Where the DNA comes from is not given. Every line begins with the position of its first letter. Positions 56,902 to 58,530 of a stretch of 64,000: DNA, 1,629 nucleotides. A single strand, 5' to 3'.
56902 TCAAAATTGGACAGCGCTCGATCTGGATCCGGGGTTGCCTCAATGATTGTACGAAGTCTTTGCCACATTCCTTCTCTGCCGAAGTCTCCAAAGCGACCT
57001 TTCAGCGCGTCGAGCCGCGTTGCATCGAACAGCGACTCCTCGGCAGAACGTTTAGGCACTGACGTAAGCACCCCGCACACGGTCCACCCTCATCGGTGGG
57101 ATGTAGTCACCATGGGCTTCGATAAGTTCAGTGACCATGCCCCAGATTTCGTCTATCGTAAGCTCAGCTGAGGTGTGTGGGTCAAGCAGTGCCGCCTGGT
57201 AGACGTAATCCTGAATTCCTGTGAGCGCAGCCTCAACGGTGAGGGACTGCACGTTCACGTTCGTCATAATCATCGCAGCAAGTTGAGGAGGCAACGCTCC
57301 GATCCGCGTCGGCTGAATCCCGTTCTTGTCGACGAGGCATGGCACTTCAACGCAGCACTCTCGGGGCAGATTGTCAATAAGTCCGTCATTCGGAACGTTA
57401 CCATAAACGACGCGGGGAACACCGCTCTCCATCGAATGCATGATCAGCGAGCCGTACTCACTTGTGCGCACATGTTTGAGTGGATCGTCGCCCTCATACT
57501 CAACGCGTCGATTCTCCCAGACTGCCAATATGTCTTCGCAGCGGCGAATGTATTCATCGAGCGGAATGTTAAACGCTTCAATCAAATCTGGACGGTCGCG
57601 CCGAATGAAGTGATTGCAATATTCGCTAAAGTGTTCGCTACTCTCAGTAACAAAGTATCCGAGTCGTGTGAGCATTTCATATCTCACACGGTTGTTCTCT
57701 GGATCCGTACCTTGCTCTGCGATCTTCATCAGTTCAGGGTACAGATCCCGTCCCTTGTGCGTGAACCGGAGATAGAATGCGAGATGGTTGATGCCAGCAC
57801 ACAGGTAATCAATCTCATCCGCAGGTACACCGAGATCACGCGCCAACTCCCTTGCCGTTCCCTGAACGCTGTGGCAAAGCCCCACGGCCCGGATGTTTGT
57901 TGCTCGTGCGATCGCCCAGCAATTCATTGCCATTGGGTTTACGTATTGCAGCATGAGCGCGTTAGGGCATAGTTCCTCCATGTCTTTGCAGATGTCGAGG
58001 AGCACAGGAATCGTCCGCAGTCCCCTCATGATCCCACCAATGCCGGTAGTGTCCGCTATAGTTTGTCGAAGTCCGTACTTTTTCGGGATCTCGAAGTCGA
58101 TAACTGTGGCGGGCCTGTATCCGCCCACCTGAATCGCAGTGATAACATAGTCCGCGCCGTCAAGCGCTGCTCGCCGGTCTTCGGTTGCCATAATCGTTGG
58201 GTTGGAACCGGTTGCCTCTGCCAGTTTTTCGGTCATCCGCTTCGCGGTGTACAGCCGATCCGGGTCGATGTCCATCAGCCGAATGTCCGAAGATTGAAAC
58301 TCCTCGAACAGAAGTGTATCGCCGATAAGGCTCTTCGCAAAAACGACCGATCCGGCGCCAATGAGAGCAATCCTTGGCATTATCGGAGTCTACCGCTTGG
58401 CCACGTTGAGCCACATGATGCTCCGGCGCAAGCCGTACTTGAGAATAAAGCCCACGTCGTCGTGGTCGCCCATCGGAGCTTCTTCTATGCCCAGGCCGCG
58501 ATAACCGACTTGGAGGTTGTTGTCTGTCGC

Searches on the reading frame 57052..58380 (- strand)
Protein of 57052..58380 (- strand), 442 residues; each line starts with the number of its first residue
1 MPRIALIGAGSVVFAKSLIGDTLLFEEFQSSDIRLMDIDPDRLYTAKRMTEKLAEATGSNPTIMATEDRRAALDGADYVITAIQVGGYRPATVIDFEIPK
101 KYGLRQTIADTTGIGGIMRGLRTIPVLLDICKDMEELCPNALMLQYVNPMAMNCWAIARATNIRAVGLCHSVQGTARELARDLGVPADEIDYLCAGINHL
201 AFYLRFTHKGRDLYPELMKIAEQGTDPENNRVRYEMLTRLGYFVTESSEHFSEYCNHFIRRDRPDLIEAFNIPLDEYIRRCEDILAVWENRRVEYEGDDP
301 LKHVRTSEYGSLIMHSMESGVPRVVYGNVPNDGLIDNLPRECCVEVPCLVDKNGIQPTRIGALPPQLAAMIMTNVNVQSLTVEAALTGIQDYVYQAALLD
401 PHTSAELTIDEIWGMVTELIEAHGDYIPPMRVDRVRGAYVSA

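Call 76: search_protein_families(library=pfam, proteins=[window:57052-58380:-], max_evalue=0.00001)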
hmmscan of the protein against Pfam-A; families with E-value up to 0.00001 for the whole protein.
window:57052-58380:- (442 aa): 2 families
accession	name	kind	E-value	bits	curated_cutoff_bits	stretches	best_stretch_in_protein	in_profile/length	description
PF02056.22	Glyco_hydro_4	-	1.6e-65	220.5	23.2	1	3-184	1-182/183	Family 4 glycosyl hydrolase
PF11975.13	Glyco_hydro_4C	-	1.4e-61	208.6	24.1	1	194-403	1-211/211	Family 4 glycosyl hydrolase C-terminal domain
